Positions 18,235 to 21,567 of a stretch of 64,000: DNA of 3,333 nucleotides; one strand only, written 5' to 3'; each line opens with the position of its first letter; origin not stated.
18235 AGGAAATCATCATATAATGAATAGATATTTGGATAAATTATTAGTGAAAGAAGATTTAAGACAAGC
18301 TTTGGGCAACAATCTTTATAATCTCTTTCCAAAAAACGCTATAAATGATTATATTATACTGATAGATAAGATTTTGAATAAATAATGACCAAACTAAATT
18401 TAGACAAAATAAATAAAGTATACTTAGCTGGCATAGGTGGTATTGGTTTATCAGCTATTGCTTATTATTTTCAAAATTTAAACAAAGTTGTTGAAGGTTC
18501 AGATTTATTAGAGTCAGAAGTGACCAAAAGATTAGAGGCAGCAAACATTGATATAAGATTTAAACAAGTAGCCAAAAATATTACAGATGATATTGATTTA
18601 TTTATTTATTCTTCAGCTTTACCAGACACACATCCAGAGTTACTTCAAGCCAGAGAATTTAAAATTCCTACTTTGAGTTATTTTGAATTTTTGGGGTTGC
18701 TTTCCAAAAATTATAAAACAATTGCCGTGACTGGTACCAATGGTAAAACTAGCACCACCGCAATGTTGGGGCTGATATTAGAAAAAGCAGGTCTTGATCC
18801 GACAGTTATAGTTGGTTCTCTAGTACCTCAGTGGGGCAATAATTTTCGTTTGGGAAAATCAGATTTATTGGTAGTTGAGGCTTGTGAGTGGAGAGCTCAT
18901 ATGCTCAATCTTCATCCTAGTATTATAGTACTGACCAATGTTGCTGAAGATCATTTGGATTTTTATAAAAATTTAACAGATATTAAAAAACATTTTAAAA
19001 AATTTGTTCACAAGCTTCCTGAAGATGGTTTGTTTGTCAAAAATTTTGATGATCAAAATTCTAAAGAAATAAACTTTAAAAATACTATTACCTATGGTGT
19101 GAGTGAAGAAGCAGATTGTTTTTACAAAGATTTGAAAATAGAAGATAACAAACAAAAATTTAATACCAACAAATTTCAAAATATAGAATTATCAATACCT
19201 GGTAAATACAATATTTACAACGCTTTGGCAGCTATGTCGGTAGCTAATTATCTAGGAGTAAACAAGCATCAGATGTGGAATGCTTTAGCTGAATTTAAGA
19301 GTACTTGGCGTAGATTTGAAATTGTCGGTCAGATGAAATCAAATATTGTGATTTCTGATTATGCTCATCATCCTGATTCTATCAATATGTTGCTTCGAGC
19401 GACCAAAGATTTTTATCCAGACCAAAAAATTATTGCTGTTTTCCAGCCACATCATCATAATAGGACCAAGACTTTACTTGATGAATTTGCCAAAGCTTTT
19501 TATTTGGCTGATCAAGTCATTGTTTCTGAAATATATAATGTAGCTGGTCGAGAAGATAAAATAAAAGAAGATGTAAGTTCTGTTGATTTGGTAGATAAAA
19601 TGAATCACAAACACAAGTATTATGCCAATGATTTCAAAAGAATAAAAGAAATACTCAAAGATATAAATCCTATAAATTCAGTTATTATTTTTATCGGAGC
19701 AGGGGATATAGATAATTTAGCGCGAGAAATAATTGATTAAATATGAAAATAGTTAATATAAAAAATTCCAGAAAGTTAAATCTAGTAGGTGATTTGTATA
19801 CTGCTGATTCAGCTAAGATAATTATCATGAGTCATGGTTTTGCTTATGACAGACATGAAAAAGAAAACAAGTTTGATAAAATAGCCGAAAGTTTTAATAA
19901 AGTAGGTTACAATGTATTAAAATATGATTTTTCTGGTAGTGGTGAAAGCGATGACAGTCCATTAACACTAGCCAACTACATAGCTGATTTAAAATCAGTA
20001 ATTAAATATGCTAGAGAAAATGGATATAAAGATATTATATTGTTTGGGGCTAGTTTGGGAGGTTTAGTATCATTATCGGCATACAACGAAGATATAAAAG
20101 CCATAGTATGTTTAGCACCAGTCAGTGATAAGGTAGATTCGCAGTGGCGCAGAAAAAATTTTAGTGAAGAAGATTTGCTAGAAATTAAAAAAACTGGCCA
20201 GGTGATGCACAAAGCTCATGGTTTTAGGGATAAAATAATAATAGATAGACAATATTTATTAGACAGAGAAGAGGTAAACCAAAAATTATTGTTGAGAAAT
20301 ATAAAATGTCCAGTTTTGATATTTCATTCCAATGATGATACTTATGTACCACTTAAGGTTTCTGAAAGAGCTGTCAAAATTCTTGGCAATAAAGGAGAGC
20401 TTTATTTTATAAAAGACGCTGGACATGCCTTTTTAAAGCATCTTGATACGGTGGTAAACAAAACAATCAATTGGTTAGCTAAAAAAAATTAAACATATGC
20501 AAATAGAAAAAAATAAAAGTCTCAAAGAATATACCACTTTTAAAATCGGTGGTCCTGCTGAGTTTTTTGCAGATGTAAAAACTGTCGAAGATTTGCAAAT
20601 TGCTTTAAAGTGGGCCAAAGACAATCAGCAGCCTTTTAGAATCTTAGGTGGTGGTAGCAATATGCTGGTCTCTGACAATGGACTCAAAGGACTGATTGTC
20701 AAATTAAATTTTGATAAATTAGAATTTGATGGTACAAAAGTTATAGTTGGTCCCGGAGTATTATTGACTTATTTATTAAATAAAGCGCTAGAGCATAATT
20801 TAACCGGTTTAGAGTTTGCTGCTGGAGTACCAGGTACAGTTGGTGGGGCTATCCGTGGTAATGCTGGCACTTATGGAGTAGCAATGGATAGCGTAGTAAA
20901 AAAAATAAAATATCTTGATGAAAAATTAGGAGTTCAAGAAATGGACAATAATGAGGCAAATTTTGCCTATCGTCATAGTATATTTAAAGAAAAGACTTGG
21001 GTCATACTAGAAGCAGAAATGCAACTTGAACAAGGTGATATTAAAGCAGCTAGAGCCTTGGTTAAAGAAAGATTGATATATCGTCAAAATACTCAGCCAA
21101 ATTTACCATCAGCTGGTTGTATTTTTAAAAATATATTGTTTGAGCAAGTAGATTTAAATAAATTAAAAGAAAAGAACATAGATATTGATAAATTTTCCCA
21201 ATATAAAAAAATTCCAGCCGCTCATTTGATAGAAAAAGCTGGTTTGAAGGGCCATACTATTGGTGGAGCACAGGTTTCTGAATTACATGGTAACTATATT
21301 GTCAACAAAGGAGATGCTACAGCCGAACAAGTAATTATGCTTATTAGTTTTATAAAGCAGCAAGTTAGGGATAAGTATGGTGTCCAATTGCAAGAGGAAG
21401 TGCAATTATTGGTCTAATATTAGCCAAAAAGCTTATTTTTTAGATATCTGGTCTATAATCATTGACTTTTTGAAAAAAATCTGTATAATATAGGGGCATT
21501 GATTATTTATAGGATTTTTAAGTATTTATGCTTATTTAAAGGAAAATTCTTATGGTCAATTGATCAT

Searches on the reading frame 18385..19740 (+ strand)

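Call 87: search_protein_families(library=pfam, proteins=[window:18385-19740:+], max_evalue=0.00001)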
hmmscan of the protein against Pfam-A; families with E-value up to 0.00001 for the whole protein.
window:18385-19740:+ (451 aa): 3 families
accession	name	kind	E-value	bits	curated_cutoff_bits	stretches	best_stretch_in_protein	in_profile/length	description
PF08245.18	Mur_ligase_M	-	3.6e-31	109.1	24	1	115-287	1-200/200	Mur ligase middle domain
PF02875.26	Mur_ligase_C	-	1.7e-16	61.6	28.4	1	309-440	1-127/127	Mur ligase, glutamate ligase domain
PF01225.30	Mur_ligase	-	4.4e-16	59.5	21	1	12-110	2-94/95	Mur ligase family, catalytic domain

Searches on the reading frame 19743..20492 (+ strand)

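Call 87: search_protein_families(library=pfam, proteins=[window:19743-20492:+], max_evalue=0.00001)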
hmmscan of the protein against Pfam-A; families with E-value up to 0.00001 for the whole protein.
window:19743-20492:+ (249 aa): 5 families
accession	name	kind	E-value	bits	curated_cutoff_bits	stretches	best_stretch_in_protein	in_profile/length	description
PF12146.15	Hydrolase_4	-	3.1e-19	69.7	27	1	24-129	4-112/239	Serine aminopeptidase, S33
PF00561.26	Abhydrolase_1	-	8.3e-15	55.5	25.8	1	26-134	2-115/245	alpha/beta hydrolase fold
PF12697.13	Abhydrolase_6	-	9.5e-10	39.9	26.3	1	28-233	2-210/217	Alpha/beta hydrolase family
PF20434.5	BD-FAE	-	1e-08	35.4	26.8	1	22-210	11-211/215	BD-FAE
PF00326.27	Peptidase_S9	-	2.1e-08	34.4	22.6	1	44-242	3-203/213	Prolyl oligopeptidase family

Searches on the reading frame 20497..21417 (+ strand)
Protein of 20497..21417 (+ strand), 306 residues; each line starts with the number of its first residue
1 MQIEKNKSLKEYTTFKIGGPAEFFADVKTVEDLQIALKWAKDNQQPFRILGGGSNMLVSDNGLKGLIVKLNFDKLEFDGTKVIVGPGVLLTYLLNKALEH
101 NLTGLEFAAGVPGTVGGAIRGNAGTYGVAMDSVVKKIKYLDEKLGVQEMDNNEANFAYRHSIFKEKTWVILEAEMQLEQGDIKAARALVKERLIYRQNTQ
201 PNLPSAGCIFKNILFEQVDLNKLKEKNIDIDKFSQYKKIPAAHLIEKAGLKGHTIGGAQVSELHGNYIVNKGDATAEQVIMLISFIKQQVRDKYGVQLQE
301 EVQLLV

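Call 87: search_protein_families(library=pfam, proteins=[window:20497-21417:+], max_evalue=0.00001)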
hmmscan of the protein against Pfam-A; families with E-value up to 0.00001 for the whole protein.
window:20497-21417:+ (306 aa): 2 families
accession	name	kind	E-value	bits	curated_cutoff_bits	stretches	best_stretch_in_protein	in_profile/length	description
PF02873.21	MurB_C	-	9.6e-29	99.9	27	1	187-304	4-98/99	UDP-N-acetylenolpyruvoylglucosamine reductase, C-terminal domain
PF01565.28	FAD_binding_4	-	6.1e-21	75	26.4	1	24-140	4-129/139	FAD binding domain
